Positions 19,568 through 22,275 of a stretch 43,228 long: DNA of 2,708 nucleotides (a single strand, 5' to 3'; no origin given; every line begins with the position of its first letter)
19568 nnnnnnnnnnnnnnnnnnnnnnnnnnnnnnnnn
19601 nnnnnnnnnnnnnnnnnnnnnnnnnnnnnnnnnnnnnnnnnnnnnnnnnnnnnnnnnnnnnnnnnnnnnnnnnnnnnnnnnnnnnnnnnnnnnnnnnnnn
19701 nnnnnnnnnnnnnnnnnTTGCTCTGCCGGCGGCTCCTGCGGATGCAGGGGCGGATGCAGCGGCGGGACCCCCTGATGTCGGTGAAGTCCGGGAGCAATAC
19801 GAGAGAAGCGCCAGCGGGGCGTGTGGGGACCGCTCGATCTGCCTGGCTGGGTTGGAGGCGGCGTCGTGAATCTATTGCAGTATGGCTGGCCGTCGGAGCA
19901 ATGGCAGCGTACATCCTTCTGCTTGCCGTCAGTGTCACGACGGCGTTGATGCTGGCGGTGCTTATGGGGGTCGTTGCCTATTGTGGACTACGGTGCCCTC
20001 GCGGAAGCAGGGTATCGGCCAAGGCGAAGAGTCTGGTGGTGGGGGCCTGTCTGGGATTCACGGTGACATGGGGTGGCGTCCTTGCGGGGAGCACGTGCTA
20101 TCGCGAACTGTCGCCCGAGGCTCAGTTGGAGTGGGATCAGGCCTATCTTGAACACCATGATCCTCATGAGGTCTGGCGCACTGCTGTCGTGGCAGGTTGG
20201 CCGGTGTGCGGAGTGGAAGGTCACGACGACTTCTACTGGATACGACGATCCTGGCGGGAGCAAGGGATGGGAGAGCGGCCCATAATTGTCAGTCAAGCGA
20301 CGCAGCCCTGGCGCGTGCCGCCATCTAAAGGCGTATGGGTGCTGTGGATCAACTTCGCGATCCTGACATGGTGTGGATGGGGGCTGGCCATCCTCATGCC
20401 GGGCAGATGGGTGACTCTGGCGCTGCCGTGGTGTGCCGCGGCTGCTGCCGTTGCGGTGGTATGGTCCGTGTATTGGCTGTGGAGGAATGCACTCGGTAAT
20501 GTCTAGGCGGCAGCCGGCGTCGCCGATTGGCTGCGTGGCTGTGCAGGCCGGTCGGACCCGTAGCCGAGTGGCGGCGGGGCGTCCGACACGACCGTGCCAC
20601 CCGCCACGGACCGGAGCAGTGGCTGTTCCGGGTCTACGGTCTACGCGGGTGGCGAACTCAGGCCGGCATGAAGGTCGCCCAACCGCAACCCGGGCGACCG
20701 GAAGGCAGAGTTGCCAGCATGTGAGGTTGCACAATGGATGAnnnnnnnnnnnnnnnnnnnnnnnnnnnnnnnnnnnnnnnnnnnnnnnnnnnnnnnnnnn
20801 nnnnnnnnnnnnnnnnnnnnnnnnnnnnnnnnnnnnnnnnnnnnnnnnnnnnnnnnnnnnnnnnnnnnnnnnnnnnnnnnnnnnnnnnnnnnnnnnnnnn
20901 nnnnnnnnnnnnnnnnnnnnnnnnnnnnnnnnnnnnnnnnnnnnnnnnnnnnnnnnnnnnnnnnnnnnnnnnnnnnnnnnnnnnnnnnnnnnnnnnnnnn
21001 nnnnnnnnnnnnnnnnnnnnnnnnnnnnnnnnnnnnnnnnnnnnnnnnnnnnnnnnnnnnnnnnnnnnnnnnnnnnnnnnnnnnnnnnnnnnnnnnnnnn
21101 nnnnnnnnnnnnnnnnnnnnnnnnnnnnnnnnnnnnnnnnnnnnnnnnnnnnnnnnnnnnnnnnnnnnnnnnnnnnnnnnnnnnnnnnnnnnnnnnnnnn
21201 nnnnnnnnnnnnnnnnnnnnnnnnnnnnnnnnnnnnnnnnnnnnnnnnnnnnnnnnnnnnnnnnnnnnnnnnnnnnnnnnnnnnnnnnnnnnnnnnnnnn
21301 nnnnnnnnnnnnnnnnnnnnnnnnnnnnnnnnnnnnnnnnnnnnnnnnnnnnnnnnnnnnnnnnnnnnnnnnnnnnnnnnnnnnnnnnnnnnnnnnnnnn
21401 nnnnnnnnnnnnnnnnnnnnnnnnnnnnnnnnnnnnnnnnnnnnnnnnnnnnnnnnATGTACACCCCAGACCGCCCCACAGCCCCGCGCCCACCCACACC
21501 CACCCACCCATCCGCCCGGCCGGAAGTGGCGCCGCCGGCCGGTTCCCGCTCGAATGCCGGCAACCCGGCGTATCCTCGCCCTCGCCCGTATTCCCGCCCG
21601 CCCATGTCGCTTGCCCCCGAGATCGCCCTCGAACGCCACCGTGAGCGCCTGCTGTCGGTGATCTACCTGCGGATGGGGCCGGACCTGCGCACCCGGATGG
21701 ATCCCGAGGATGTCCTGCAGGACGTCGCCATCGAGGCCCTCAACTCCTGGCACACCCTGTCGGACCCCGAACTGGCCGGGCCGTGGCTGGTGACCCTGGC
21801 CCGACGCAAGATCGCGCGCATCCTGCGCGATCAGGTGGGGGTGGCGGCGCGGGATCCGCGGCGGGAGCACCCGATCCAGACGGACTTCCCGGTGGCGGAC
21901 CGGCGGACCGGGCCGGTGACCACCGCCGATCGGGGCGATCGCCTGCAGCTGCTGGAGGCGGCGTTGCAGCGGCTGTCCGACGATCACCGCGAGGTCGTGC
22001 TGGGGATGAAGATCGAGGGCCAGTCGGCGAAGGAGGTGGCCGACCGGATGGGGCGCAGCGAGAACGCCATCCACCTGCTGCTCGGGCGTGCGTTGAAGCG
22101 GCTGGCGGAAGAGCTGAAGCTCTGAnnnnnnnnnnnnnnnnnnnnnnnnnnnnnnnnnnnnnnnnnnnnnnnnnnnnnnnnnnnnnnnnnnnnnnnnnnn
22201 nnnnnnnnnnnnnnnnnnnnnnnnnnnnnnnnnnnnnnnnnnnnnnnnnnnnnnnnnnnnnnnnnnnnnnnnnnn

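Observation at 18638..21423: Lower-GC island encoding a coupled cassette: small protein, tail-collar protein, Gly/Cys peptide and two paralogous 4-TM proteins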

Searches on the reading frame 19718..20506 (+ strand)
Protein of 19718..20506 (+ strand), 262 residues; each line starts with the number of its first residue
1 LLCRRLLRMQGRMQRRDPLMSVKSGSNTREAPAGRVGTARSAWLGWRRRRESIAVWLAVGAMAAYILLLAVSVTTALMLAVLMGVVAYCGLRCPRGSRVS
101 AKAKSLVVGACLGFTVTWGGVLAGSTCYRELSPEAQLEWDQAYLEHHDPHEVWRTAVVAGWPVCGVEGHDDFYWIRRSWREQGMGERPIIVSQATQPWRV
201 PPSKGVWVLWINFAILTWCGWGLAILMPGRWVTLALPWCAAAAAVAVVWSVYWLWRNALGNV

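Call 4: search_protein_families(library=pfam, max_evalue=1, proteins=[window:19718-20506:+])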
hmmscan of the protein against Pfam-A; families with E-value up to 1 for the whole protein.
window:19718-20506:+ (262 aa): 3 families
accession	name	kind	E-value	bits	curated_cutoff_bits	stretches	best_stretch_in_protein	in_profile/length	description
PF08370.16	PDR_assoc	-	0.082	13.1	24.9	1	56-78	31-53/65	Plant PDR ABC transporter associated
PF17628.7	IncD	-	0.17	12.1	27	1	68-132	37-101/141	Inclusion membrane protein D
PF11283.13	DUF3084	-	0.26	11.7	25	0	35-76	25-66/77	Protein of unknown function (DUF3084)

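Call 9: search_protein_families(library=ncbifam, max_evalue=1, proteins=[window:19775-20506:+])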
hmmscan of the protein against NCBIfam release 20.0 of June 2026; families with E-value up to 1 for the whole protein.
window:19775-20506:+ (243 aa): 0 families

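Call 10: search_protein_families(library=phrogs, max_evalue=1, proteins=[window:19775-20506:+])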
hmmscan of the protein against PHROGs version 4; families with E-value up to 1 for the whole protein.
window:19775-20506:+ (243 aa): 2 families
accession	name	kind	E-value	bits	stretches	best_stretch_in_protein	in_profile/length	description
phrog_26667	-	unknown function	0.019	16.1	1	93-126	23-56/62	-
phrog_1584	-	unknown function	0.033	15.5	1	24-99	21-95/105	-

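Call 29: search_protein_representatives(alignment_id=A1)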
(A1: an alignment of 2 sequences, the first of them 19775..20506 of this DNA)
Query: 2 sequences, 263 profile positions. Proteins with E-value up to 0.001 (for the whole library): 6; up to 1e-10: 3; up to 1e-30: 2. The best 6 are listed.
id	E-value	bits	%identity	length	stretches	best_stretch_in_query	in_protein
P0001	1.6e-113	394.6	-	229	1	1-261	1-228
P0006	4.7e-33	130.9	-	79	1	179-263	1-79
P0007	8.0e-17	77.7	-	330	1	45-248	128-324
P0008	1.4e-08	50.7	-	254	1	75-225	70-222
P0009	4.8e-05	39.1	-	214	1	42-224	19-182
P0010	8.7e-04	34.9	-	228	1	99-260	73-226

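Call 32: find_homologous_proteins(query=A2, max_evalue=0.01)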
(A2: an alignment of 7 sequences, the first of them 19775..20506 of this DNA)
Query A2 (7 sequences) (243 aa, profile of the alignment): 2 proteins with E <= 0.01 among 8000 candidates.
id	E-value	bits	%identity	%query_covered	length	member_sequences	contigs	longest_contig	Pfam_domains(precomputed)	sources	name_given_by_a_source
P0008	5.2e-73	264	24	71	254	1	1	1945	-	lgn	-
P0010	1.1e-62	230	30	60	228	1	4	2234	-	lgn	-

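Call 34: find_encoding_contigs(protein=P0008, flank=10000)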
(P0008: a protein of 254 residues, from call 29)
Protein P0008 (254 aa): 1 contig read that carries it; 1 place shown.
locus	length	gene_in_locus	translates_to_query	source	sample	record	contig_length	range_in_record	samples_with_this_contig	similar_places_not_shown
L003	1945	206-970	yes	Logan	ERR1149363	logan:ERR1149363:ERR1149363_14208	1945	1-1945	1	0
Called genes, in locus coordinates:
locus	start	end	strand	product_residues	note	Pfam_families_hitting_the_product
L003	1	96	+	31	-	?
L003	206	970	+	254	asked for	-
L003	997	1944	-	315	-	?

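Call 35: find_encoding_contigs(protein=P0010, flank=10000)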
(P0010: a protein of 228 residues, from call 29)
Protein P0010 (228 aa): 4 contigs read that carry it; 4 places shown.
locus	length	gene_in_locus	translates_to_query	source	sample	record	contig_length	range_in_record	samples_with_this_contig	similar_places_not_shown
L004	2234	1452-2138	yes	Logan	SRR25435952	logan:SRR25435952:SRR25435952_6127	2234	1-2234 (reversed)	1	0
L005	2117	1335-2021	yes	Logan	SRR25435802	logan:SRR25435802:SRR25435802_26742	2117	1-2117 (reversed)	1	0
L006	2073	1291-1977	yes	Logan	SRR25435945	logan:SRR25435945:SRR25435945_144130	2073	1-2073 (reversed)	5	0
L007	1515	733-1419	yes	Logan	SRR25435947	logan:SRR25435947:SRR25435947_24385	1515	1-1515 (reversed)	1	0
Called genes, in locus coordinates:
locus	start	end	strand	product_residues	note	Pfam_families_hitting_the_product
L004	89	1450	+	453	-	-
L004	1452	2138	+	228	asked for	-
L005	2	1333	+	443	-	?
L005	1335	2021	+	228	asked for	-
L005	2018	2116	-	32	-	?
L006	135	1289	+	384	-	-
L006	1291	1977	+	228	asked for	-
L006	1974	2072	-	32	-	?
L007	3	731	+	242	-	?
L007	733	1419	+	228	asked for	-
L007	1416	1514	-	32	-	?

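Call 39: search_protein_families(library=pfam, max_evalue=1, proteins=[L004:89-1450:+, L003:997-1917:-, P0007, P0008, P0009, P0010])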
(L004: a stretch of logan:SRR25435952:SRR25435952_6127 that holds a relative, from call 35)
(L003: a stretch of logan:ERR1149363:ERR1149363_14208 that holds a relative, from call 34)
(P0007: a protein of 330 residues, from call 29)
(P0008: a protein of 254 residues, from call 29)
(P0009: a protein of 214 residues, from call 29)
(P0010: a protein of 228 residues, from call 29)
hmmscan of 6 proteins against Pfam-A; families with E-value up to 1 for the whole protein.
L004:89-1450:+ (453 aa): 0 families

L003:997-1917:- (306 aa): 1 family
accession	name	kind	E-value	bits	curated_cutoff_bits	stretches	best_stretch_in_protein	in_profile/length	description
PF19276.4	HD_assoc_2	-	7.1e-10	39.1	23.1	1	88-287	31-205/222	HD associated region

P0007 (330 aa): 0 families

P0008 (254 aa): 0 families

P0009 (214 aa): 0 families

P0010 (228 aa): 0 families

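Call 44: find_related_loci(query=A3, collection=genome_contigs, flank=10000)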
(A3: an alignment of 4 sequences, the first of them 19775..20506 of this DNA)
Query A3 (243 aa) in genome_contigs; peptide patterns used: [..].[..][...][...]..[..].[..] (x = any residue, [..] = any of these).
10 stretches matched a pattern, but none encodes a relative of the query by tblastn (E <= 1e-3).

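Call 45: find_related_loci(query=A3, collection=metagenome_contigs, flank=10000)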
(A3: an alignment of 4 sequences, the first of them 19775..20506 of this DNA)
Query A3 (243 aa) in metagenome_contigs; peptide patterns used: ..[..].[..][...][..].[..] (x = any residue, [..] = any of these).
95 stretches matched a pattern, but none encodes a relative of the query by tblastn (E <= 1e-3).

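Call 46: find_encoding_contigs(protein=P0007, flank=10000)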
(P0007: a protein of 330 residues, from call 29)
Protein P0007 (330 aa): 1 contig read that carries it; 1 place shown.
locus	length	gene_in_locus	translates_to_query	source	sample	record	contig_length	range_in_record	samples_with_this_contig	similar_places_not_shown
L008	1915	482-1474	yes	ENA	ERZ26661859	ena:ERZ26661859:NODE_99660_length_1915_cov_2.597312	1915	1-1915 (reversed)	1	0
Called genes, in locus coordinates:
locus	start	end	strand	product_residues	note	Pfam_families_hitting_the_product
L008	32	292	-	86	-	-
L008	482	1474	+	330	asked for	-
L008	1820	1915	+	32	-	?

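Call 47: find_encoding_contigs(protein=P0009, flank=10000)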
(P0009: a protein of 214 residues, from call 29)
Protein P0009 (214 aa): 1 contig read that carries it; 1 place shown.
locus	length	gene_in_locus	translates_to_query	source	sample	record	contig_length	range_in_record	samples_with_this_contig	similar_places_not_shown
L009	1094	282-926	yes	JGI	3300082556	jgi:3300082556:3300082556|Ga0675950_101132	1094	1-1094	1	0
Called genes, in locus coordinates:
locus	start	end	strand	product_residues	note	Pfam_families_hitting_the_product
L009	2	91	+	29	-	?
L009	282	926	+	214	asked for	-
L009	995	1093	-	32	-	?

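Call 63: predict_structure(alignment_id=A2)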
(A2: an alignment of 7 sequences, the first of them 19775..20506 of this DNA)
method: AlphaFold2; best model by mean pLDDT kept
length: 243 residues; sequences in the alignment: 7
mean_pLDDT: 64.8   pTM: 0.48
mean pLDDT of the five models: 64.8, 61.2, 60.8, 59.4, 58.6
residues with pLDDT >= 90: 0; 70-90: 103; 50-70: 87; < 50: 53
segments of 3 or more residues with pLDDT < 50: 10-12, 14-16, 132-137, 141-157, 168-183, 241-243
pLDDT, mean of each block of 10 residues (from residue 1): 52 51 72 78 65 63 64 58 82 82 71 77 62 49 45 45 54 36 58 78 85 85 80 68 44
secondary structure, 60 per line:
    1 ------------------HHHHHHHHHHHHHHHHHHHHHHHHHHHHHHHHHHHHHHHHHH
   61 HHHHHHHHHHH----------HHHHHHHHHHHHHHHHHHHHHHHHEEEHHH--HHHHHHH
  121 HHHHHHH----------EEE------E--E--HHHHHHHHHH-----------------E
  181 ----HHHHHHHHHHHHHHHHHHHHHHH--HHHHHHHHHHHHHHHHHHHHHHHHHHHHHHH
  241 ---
elements in order: H19-71 H82-105 E106-108 H114-127 E138-140 H153-162 H185-207 H210-240

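Call 69: fold_search(model_id=the predicted structure, library=pdb)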
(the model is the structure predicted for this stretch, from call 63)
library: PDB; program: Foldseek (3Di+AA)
matches with E <= 10: 3; with E <= 0.001: 0
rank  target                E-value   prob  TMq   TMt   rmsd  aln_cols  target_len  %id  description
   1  3ctw_B                5.6e+00  0.02  0.11  0.17  20.7       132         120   15  Crystal Structure of RcdA from Caulobacter crescentus CB15 (released 2009-07-14)
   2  4ikw                  7.4e+00  0.03  0.22  0.12  23.7       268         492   17  Crystal structure of peptide transporter POT in complex with sulfate (released 2013-07-10)
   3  9sh0                  9.8e+00  0.03  0.17  0.04  22.1       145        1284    7  Mouse otoferlin (216-1931) in the lipid-free, Ca2+-free state ("loose" conformation) (released 2025-11-05)

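Call 73: find_related_loci(query=A3, collection=viral_contigs, flank=8000)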
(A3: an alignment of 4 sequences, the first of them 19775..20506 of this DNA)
Query A3 (243 aa) in viral_contigs; peptide patterns used: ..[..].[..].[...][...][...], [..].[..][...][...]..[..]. (x = any residue, [..] = any of these).
52 stretches matched a pattern, but none encodes a relative of the query by tblastn (E <= 1e-3).

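Call 78: search_protein_families(library=padloc, max_evalue=0.1, proteins=[window:19775-20506:+, L004:89-1450:+])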
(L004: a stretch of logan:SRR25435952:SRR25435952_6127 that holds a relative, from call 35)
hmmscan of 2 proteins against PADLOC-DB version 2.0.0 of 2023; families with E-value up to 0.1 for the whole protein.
window:19775-20506:+ (243 aa): 0 families

L004:89-1450:+ (453 aa): 0 families

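Call 79: find_encoding_contigs(protein=P0006, flank=10000)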
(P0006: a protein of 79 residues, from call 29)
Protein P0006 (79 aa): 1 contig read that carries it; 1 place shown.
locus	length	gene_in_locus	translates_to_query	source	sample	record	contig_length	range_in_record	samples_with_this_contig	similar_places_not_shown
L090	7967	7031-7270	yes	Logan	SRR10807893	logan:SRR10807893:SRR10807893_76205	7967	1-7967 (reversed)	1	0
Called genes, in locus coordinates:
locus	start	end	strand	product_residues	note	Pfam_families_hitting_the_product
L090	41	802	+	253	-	PF12146:Hydrolase_4, PF20408:Abhydrolase_11 (faint), PF00561:Abhydrolase_1 (faint), PF12697:Abhydrolase_6, PF12146:Hydrolase_4 (weak)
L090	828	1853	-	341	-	PF06439:3keto-disac_hyd, PF21708:Glyco_hydro_59_C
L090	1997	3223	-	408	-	PF06792:UPF0261, PF23189:UPF0261_C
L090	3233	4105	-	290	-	PF09370:PEP_hydrolase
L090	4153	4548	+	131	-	PF13279:4HBT_2, PF03061:4HBT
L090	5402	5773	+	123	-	-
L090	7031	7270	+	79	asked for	-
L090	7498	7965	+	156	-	?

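Call 86: search_solved_structures(query=L004:89-1450:+, max_evalue=1)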
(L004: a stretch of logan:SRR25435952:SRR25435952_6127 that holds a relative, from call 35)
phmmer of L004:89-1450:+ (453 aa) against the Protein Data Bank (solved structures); distinct sequences matched with E-value up to 1: 1.
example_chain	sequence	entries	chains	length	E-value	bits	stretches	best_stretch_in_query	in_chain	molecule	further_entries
7tgh_AL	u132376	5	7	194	0.0016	20.4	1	244-319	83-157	NADH dehydrogenase [ubiquinone] 1 alpha subcomplex subunit 12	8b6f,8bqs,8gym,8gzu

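Call 87: search_solved_structures(query=A2, max_evalue=1)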
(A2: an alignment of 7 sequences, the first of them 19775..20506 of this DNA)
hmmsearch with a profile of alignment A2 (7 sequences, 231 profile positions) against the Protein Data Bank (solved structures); distinct sequences matched with E-value up to 1: 7.
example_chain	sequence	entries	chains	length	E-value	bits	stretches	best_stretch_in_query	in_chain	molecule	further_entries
2ksq_A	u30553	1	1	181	0.063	16.2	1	136-224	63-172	ADP-ribosylation factor 1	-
3tjz_A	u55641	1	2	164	0.069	16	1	136-225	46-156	ADP-ribosylation factor 1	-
5a1u_A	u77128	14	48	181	0.09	15.6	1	136-225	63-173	ADP-RIBOSYLATION FACTOR 1 | ARF1 isoform 1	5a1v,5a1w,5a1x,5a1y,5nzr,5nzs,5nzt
2k5u_A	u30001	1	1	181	0.091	15.6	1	136-225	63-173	ADP-ribosylation factor 1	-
7ul2_R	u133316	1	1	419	0.25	14.2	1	33-102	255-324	Neurotensin receptor 1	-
4q66_F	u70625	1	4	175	0.35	13.7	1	136-225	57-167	ADP-ribosylation factor 1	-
1mr3_F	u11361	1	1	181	0.72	12.7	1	136-197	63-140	ADP-ribosylation factor 2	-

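Call 88: search_protein_families(library=ncbifam, max_evalue=0.1, proteins=[L004:89-1450:+, P0007, P0008])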
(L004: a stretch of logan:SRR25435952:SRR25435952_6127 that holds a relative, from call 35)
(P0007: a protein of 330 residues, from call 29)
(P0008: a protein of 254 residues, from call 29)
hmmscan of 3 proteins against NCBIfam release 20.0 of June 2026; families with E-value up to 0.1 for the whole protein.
L004:89-1450:+ (453 aa): 0 families

P0007 (330 aa): 0 families

P0008 (254 aa): 0 families

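Call 98: search_dna_similar(query=window:19775-20506:+, collection=phages, mode=protein, max_evalue=0.01, max_rows=5)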
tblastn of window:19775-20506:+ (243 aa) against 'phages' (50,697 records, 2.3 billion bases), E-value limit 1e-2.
No match.

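Call 99: search_dna_similar(query=window:19775-20506:+, collection=plasmids, mode=protein, max_evalue=0.01, max_rows=5)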
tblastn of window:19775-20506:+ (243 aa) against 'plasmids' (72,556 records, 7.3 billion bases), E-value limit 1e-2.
No match.

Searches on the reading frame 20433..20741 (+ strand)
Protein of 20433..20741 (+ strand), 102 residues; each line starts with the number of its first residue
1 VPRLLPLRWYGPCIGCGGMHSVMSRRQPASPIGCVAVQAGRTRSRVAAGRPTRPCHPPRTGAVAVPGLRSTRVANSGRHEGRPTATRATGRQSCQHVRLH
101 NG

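Call 111: search_protein_families(library=pfam, max_evalue=0.01, proteins=[window:20433-20741:+])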
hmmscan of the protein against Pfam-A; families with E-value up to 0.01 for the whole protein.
window:20433-20741:+ (102 aa): 0 families

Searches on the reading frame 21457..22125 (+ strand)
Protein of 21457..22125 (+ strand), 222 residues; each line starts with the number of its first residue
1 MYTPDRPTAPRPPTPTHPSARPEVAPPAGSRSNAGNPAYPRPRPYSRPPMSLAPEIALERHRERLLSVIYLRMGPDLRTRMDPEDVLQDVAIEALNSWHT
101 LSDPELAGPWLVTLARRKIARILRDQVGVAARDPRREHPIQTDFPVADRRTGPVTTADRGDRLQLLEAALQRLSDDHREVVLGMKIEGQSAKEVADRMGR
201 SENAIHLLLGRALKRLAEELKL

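Call 4: search_protein_families(library=pfam, max_evalue=1, proteins=[window:21457-22125:+])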
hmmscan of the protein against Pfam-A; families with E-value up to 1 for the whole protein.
window:21457-22125:+ (222 aa): 10 families
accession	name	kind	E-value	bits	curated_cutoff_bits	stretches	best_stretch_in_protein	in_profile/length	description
PF08281.18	Sigma70_r4_2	-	3.2e-10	39.9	25.7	1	164-216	2-54/54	Sigma-70, region 4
PF04545.22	Sigma70_r4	-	6.8e-08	32.4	24.1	1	169-217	1-49/50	Sigma-70, region 4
PF04542.20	Sigma70_r2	-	2.9e-07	30.6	24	1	59-126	3-68/71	Sigma-70 region 2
PF11427.14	HTH_Tnp_Tc3_1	-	0.00085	19.6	21.1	1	173-206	5-38/50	Tc3 transposase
PF13936.12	HTH_38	-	0.0042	17.2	27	1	171-205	3-37/44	Helix-turn-helix domain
PF07638.17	Sigma70_ECF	-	0.0064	16.9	21.1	1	155-206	116-169/185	ECF sigma factor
PF00196.25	GerE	-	0.012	15.7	23.5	1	181-216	10-45/57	Bacterial regulatory proteins, luxR family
PF13384.12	HTH_23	-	0.021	15.1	24.6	1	178-206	7-35/50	Homeodomain-like domain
PF20057.4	DUF6456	-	0.023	15.3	26.3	1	161-218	75-132/136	Domain of unknown function (DUF6456)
PF16509.11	KORA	-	0.034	14.8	26.7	1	167-218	10-60/84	TrfB plasmid transcriptional repressor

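Call 88: search_protein_families(library=ncbifam, max_evalue=0.1, proteins=[window:21457-22125:+])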
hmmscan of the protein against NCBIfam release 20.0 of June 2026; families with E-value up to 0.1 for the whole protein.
window:21457-22125:+ (222 aa): 69 families (the best 25 are shown)
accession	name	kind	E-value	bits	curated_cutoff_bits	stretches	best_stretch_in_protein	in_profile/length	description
TIGR02984.1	Sig-70_plancto1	subfamily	6.3e-28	97.6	183.75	1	57-220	12-188/189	RNA polymerase sigma-70 factor, Planctomycetaceae-specific subfamily 1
TIGR02937.1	sigma70-ECF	superfamily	6.7e-16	58.4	42.9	1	58-220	7-165/165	sigma-70 family RNA polymerase sigma factor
TIGR02989.1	Sig-70_gvs1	subfamily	5.9e-15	55.5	124.55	1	77-217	22-155/158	RNA polymerase sigma-70 factor, Rhodopirellula/Verrucomicrobium family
TIGR02985.1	Sig70_bacteroi1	subfamily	4.8e-12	46.4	126.4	1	81-220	26-162/162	RNA polymerase sigma-70 factor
NF058625.1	sigma_PG0214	equivalog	5.6e-11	42.4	130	1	78-221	26-162/170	GFO_1088 family ECF-type sigma factor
NF009191.0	PRK12539.1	subfamily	1e-10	41.4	171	1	78-218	47-177/185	sigma-70 family RNA polymerase sigma factor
NF008888.0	PRK11922.1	equivalog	1.1e-10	41.6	204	1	77-220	51-196/231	RNA polymerase sigma factor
TIGR02983.1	SigE-fam_strep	subfamily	1.1e-10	41.6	141.55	1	60-221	14-159/162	SigE family RNA polymerase sigma factor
NF009165.0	PRK12512.1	equivalog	1.1e-10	41.5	198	1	81-220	51-179/184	RNA polymerase sigma factor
TIGR02959.1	SigZ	equivalog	1.4e-10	41.3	168.65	1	61-220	4-148/170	RNA polymerase sigma factor SigZ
NF009188.0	PRK12536.1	subfamily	4.9e-10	39.6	250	1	79-221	54-187/190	RNA polymerase sigma factor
NF009166.1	PRK12513.1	equivalog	7.9e-10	38.8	206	1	55-220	25-186/193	RNA polymerase sigma factor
NF007227.0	PRK09645.1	subfamily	1.7e-09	37.8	202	1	70-207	30-157/177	sigma-70 family RNA polymerase sigma factor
TIGR02952.1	Sig70_famx2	equivalog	1.9e-09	37.6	206.45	1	62-219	21-169/170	ECF subfamily RNA polymerase sigma factor, BldN family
NF007230.0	PRK09648.1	subfamily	2.8e-09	37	209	1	72-220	46-189/195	RNA polymerase sigma factor ShbA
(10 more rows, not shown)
